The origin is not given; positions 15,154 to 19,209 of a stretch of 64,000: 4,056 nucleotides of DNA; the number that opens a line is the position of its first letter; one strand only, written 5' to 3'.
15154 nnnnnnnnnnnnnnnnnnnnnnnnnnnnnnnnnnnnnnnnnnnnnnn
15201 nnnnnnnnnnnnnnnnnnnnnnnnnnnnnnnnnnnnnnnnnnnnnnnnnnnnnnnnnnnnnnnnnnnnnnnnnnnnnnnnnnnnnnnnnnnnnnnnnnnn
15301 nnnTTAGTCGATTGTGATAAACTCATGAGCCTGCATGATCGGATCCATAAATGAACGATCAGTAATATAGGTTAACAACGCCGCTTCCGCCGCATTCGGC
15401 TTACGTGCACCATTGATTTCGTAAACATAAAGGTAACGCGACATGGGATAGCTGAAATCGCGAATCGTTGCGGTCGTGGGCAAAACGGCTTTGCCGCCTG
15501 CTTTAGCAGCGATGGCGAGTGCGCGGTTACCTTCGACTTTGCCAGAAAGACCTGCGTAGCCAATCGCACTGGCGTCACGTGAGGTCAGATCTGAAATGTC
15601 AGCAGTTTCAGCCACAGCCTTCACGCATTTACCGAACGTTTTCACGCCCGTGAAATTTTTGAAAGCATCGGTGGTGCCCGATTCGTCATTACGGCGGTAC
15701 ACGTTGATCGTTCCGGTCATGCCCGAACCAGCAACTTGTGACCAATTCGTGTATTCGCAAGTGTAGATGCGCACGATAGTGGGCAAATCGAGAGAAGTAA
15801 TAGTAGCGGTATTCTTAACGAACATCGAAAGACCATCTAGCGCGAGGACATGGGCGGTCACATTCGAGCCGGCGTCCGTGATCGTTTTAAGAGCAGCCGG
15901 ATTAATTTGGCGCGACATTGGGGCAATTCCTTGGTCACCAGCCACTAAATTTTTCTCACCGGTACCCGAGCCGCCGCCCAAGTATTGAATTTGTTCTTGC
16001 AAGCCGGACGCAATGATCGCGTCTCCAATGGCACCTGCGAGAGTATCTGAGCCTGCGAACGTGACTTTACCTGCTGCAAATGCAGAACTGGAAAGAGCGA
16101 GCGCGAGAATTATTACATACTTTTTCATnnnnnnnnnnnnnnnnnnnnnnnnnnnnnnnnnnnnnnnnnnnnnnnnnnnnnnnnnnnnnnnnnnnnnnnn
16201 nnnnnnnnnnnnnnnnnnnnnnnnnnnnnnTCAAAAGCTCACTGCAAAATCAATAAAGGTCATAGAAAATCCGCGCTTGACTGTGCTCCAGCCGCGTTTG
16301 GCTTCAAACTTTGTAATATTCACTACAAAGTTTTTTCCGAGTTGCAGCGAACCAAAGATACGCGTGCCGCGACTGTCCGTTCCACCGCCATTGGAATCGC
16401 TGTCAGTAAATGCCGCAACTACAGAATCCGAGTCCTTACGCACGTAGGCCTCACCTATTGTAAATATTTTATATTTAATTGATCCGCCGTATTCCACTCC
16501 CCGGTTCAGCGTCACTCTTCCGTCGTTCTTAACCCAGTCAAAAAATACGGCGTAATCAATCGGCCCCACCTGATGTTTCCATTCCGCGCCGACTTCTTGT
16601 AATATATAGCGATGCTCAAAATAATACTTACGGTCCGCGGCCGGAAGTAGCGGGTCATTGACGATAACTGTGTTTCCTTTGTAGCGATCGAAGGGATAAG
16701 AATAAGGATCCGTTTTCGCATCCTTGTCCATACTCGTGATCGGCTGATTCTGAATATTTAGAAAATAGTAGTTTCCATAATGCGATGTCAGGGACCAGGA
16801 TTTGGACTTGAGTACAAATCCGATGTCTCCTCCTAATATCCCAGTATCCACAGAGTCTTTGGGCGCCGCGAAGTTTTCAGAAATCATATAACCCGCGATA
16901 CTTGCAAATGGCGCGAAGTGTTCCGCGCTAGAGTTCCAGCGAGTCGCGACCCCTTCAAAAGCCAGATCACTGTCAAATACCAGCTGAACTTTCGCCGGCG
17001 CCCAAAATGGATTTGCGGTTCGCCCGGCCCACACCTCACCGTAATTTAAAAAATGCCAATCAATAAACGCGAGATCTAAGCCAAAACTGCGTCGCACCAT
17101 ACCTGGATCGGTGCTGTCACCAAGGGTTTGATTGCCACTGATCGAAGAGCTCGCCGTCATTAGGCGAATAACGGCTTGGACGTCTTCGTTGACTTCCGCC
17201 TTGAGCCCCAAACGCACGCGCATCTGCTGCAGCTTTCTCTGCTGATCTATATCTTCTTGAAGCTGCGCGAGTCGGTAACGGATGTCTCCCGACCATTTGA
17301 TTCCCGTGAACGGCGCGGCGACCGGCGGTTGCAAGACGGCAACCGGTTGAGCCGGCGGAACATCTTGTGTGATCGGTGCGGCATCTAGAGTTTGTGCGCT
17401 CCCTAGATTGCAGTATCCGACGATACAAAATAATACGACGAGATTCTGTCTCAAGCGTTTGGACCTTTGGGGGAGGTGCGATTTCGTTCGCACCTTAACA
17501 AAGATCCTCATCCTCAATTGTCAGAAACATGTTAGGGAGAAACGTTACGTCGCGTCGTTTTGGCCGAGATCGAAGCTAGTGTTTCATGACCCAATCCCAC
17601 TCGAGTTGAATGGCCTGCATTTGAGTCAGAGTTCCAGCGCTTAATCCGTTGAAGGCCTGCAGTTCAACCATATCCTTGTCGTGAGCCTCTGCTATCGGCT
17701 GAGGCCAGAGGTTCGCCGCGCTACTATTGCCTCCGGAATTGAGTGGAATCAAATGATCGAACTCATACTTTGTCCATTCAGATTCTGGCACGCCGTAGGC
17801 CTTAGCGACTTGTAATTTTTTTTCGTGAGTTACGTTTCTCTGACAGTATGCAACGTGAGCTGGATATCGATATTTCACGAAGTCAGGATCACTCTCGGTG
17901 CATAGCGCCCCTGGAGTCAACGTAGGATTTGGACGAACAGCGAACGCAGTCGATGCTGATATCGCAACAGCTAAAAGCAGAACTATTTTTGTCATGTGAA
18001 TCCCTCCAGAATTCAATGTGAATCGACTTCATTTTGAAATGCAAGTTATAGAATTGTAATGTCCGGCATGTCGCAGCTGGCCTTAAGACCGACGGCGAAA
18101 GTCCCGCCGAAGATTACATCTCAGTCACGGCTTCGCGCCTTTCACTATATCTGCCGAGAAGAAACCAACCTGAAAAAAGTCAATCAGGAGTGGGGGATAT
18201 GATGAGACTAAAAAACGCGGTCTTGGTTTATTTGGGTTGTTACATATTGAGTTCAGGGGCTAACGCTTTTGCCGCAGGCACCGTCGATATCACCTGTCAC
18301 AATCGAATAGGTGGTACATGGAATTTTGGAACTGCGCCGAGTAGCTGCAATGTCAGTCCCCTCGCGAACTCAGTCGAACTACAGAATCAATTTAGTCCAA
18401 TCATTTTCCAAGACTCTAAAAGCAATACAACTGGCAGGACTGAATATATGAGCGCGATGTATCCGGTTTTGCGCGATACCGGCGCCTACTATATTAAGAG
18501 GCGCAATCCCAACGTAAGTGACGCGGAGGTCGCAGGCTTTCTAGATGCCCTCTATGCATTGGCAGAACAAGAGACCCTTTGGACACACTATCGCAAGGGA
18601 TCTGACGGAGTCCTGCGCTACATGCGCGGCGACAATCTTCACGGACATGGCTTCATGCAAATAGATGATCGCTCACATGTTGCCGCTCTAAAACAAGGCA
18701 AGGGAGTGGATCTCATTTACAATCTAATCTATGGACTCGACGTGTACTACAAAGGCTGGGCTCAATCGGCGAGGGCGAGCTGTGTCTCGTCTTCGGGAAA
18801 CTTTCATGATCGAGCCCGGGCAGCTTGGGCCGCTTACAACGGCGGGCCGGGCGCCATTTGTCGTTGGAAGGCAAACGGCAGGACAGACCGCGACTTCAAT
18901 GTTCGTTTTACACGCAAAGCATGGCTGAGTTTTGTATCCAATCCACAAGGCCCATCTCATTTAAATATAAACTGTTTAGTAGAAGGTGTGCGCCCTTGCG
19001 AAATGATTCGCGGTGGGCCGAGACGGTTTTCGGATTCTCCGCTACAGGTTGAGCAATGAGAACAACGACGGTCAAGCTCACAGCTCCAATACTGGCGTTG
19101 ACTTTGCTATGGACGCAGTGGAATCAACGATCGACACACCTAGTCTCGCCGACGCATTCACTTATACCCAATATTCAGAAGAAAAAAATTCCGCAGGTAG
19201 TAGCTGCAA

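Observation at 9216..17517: Seven-gene envelope operon joining three c-type cytochromes, YceI, a PstS-like binding protein and two paralogous porins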

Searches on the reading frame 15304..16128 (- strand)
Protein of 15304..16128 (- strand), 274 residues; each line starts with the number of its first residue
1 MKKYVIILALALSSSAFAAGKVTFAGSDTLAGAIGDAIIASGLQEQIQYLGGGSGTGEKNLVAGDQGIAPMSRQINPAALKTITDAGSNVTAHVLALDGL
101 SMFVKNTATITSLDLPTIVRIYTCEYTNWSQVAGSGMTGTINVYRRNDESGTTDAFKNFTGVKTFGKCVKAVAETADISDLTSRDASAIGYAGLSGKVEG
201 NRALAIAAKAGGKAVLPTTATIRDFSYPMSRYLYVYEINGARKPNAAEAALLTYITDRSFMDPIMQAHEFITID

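Call 3: search_protein_families(library=pfam, proteins=[window:15304-16128:-], max_evalue=0.1)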
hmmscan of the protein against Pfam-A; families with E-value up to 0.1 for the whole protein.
window:15304-16128:- (274 aa): 1 family
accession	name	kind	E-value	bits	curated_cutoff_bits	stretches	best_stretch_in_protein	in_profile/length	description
PF12849.12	PBP_like_2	-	4e-25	89.5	27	1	14-257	4-265/267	PBP superfamily domain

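Call 4: search_protein_families(library=ncbifam, proteins=[window:15304-16128:-], max_evalue=0.1)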
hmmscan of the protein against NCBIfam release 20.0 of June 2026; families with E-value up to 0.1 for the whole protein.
window:15304-16128:- (274 aa): 3 families
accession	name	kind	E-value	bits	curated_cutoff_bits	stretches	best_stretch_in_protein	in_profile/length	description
TIGR02136.1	ptsS_2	subfamily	2.8e-39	135.1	206.6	1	21-271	40-293/295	phosphate ABC transporter substrate-binding protein PstS family protein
TIGR00975.1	3a0107s03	equivalog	8.7e-05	21.7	205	1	45-160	28-150/315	phosphate ABC transporter substrate-binding protein PstS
TIGR04505.1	PtsS_plasma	equivalog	0.032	13.6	175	1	104-191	161-258/334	phosphate ABC transporter substrate-binding protein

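Call 29: search_solved_structures(query=window:15304-16128:-, max_evalue=0.01, show_alignments=3)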
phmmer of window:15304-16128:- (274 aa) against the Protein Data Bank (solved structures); distinct sequences matched with E-value up to 0.01: 18.
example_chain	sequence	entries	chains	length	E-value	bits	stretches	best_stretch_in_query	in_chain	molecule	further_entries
4pqj_A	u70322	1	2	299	1.8e-15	60.3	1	17-258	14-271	Phosphate binding protein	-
4omb_A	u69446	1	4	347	2.7e-15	59.7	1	17-258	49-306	Phosphate binding protein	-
4gd5_A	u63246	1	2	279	2.8e-10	43.3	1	45-238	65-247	Phosphate ABC transporter, phosphate-binding protein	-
4q8r_A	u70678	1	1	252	3.1e-10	43.2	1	51-238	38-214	Phosphate ABC transporter, phosphate-binding protein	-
1twy_A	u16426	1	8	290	8.3e-09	38.5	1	15-233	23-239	ABC transporter, periplasmic substrate-binding protein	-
4jwo_A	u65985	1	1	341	1.1e-07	34.8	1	43-249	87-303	Phosphate binding protein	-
4ecf_A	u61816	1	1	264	3.2e-07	33.3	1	28-263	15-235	ABC-type phosphate transport system, periplasmic component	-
4exl_A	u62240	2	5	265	6e-07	32.4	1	44-272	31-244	Phosphate-binding protein pstS 1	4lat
4h1x_A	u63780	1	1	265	7.1e-07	32.1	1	136-233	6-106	Phosphate-binding protein pstS 2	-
5jk4_A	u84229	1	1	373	5.2e-05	26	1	108-159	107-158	Alkaline phosphatase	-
4m1v_A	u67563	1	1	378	7.2e-05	25.6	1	108-165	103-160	Phosphate-binding protein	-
4n13_A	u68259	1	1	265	8.2e-05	25.4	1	44-241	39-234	Phosphate ABC transporter, periplasmic phosphate-binding protein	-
5j1d_A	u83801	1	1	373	0.00011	24.9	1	108-159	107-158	Phosphate binding protein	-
3w9v_A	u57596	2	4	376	0.00062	22.5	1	103-164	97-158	Phosphate-binding protein | DING protein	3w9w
2v3q_A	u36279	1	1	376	0.00065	22.4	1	103-164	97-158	HUMAN PHOSPHATE BINDING PROTEIN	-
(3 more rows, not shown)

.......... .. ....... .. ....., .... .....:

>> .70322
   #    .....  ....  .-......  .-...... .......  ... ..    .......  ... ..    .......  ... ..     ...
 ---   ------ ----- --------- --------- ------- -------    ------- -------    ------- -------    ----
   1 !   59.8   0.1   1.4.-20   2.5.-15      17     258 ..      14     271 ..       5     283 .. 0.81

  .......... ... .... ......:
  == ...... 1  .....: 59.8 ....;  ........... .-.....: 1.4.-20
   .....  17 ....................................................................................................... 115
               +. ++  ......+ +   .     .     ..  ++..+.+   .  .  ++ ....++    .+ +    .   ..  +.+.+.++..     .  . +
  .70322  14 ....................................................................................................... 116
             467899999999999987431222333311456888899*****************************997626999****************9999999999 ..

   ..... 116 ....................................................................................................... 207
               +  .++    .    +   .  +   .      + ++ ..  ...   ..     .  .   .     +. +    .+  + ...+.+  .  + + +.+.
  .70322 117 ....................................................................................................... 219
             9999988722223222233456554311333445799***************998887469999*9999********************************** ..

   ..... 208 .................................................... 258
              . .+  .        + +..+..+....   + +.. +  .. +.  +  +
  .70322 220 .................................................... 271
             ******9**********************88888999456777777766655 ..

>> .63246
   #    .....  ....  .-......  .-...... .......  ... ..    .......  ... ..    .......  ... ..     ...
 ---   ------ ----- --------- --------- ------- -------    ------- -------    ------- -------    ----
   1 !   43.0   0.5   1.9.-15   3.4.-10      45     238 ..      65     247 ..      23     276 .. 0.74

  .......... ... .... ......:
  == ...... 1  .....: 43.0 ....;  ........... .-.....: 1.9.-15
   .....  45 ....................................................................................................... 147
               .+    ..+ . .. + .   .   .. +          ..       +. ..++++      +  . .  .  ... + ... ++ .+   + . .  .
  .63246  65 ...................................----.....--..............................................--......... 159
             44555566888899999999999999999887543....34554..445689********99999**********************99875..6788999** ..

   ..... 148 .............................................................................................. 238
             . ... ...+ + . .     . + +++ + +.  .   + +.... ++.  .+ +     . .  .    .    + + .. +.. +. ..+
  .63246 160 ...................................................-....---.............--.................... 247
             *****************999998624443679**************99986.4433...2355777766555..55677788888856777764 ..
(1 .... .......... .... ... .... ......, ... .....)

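Call 60: find_homologous_proteins(query=window:15304-16128:-, max_evalue=1e-10)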
Query window:15304-16128:- (274 aa): 1651 proteins with E <= 1e-10 among 8000 candidates; the best 120 are listed.
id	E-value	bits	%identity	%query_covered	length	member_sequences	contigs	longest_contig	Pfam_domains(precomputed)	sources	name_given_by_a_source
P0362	1.8e-171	586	100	100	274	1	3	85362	PF12849.13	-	-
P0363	5.2e-115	401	67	100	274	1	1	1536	PF12849.13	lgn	-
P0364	1.0e-114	400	67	100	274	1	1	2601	PF12849.13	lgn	-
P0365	1.7e-114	399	68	100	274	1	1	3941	PF12849.13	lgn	-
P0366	3.8e-114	398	67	100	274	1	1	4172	PF12849.13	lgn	-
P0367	6.7e-114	398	68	100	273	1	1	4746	PF12849.13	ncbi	-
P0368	7.2e-114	397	67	100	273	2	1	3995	PF12849.13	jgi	jgi:phosphate transport system substrate-binding protein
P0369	8.8e-114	397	68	96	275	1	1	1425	PF12849.13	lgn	-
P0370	1.0e-113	397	66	100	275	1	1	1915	PF12849.13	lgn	-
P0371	2.0e-113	396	67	100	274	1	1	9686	PF12849.13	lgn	-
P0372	2.4e-113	396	67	100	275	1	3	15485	PF12849.13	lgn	-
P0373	7.5e-113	394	66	100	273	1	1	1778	PF12849.13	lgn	-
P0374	8.6e-113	394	69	94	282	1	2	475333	PF12849.13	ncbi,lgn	ncbi:hypothetical protein BH10BDE1_BH10BDE1_03760 [soil metagenome]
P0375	2.4e-112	392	67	100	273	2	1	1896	PF12849.13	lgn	-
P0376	8.0e-112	391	67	100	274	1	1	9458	PF12849.13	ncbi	-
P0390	1.9e-108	380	62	100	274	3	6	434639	PF12849.13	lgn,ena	-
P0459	1.2e-85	305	53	99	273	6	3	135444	PF12849.13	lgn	-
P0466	1.2e-84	302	52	100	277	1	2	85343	PF12849.13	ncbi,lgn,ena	-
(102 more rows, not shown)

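Call 61: find_encoding_contigs(protein=P0390, flank=9000, max_places=1)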
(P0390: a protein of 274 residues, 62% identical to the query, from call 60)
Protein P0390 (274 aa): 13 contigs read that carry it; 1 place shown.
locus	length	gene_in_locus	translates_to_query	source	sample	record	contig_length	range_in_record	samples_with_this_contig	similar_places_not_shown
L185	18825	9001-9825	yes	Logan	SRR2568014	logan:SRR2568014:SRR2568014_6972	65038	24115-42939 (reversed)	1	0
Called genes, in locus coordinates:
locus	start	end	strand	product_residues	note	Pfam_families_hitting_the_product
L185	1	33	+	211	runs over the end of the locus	PF02230:Abhydrolase_2, PF00561:Abhydrolase_1 (faint), PF12146:Hydrolase_4 (faint)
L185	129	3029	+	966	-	-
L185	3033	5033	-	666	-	PF10136:SpecificRecomb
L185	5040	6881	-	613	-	-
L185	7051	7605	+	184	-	-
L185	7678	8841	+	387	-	PF16930:Porin_5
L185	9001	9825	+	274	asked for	PF12849:PBP_like_2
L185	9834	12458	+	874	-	PF00034:Cytochrom_C (faint), PF13442:Cytochrome_CBB3 (faint)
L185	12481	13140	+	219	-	PF13442:Cytochrome_CBB3 (faint), PF07635:PSCyt1 (faint)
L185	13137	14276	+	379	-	-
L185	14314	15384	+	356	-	PF16930:Porin_5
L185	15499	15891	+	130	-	PF00072:Response_reg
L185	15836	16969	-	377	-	-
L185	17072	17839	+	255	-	PF03372:Exo_endo_phos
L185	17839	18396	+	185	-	PF04186:FxsA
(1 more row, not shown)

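Call 62: find_encoding_contigs(protein=P0459, flank=9000, max_places=1)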
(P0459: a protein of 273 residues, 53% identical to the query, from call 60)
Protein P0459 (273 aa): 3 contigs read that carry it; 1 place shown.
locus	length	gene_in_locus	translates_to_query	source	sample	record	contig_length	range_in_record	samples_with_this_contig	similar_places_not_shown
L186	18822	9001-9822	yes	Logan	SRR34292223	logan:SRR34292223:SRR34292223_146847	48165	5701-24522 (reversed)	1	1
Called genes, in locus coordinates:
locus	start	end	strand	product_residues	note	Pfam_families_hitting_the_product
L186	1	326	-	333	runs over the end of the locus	PF00108:Thiolase_N, PF08545:ACP_syn_III, PF08541:ACP_syn_III_C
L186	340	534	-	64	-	PF01783:Ribosomal_L32p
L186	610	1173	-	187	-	PF02620:YceD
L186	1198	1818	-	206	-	PF13759:2OG-FeII_Oxy_5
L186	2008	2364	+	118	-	-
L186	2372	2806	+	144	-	-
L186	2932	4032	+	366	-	PF02812:ELFV_dehydrog_N, PF03807:F420_oxidored (faint), PF00208:ELFV_dehydrog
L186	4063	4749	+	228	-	PF14559:TPR_19 (faint)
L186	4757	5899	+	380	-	PF13570:Beta-prop_ACSF4, PF13360:PQQ_2, PF25293:Beta-prop_EMC1_N (faint), PF01011:PQQ (weak), PF13570:Beta-prop_ACSF4, PF13360:PQQ_2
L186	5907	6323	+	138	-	-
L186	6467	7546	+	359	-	-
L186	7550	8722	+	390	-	PF02661:Fic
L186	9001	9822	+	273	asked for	PF12849:PBP_like_2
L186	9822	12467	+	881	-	PF13442:Cytochrome_CBB3 (faint), PF07635:PSCyt1 (faint)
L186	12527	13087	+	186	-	PF13442:Cytochrome_CBB3 (faint), PF07635:PSCyt1 (faint)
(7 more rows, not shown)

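Call 63: find_encoding_contigs(protein=P0466, flank=9000, max_places=1)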
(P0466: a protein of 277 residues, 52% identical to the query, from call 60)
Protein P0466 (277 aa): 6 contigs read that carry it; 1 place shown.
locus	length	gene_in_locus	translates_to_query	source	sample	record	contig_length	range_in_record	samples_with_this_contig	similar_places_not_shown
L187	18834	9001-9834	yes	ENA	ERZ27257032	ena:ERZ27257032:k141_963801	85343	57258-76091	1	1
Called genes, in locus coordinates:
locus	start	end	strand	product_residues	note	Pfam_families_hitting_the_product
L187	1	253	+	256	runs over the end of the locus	PF02108:FliH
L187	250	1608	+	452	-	PF00006:ATP-synt_ab, PF18269:T3SS_ATPase_C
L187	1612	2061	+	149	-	PF02050:FliJ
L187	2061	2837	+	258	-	-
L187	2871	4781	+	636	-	-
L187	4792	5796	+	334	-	PF03963:FlgD, PF13861:FLgD_tudor (weak), PF13860:FlgD_ig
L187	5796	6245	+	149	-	PF12611:Flagellar_put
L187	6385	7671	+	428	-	PF00460:Flg_bb_rod, PF22692:LlgE_F_G_D1, PF07559:FlgE_D2, PF06429:Flg_bbr_C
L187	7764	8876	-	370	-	PF13439:Glyco_transf_4 (weak), PF20706:GT4-conflict, PF00534:Glycos_transf_1, PF13692:Glyco_trans_1_4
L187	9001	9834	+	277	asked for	PF12849:PBP_like_2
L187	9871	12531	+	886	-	PF00034:Cytochrom_C (faint), PF13442:Cytochrome_CBB3 (faint)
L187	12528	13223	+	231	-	PF13442:Cytochrome_CBB3 (faint), PF07635:PSCyt1 (faint)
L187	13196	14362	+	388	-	-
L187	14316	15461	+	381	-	PF16930:Porin_5 (faint)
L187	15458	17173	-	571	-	PF05228:CHASE4, PF00512:HisKA, PF02518:HATPase_c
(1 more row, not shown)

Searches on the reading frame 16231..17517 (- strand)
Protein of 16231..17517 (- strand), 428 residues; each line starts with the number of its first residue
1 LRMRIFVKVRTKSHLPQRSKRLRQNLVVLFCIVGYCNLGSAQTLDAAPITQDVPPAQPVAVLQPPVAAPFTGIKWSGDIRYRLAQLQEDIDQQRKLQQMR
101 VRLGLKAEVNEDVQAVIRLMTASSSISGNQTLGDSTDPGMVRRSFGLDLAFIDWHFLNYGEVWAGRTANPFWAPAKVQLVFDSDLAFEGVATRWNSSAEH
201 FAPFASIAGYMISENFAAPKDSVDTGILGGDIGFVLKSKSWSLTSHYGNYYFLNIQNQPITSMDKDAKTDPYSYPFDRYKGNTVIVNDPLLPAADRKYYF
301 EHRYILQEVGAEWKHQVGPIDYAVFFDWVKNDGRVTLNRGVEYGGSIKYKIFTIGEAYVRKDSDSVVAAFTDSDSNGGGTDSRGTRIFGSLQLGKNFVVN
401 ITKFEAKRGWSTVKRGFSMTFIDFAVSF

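Call 3: search_protein_families(library=pfam, proteins=[window:16231-17517:-], max_evalue=0.1)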
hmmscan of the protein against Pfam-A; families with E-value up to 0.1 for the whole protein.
window:16231-17517:- (428 aa): 2 families
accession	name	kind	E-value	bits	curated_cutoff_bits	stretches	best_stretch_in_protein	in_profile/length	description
PF16930.11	Porin_5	-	1.6e-32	113.2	22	2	88-285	153-362/535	Putative porin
PF07396.17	Porin_O_P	-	0.04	13.6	20.9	1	88-171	19-92/370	Phosphate-selective porin O and P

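Call 4: search_protein_families(library=ncbifam, proteins=[window:16231-17517:-], max_evalue=0.1)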
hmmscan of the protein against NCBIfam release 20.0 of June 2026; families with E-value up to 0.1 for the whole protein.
window:16231-17517:- (428 aa): 0 families

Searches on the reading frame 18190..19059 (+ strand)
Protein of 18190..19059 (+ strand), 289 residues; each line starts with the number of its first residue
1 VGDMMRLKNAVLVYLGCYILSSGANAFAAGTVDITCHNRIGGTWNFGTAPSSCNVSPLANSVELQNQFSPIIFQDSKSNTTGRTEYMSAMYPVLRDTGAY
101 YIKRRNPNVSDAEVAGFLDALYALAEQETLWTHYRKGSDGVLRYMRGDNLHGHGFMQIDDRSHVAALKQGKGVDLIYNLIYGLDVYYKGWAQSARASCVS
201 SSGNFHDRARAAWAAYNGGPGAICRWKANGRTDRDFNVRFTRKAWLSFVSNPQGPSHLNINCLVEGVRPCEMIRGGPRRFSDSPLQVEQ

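Call 32: search_protein_families(library=pfam, proteins=[window:18190-19059:+], max_evalue=0.01)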
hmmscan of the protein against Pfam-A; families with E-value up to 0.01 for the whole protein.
window:18190-19059:+ (289 aa): 1 family
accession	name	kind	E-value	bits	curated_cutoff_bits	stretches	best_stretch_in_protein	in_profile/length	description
PF01464.25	SLT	-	0.004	17.2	21.3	0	204-232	82-110/117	Transglycosylase SLT domain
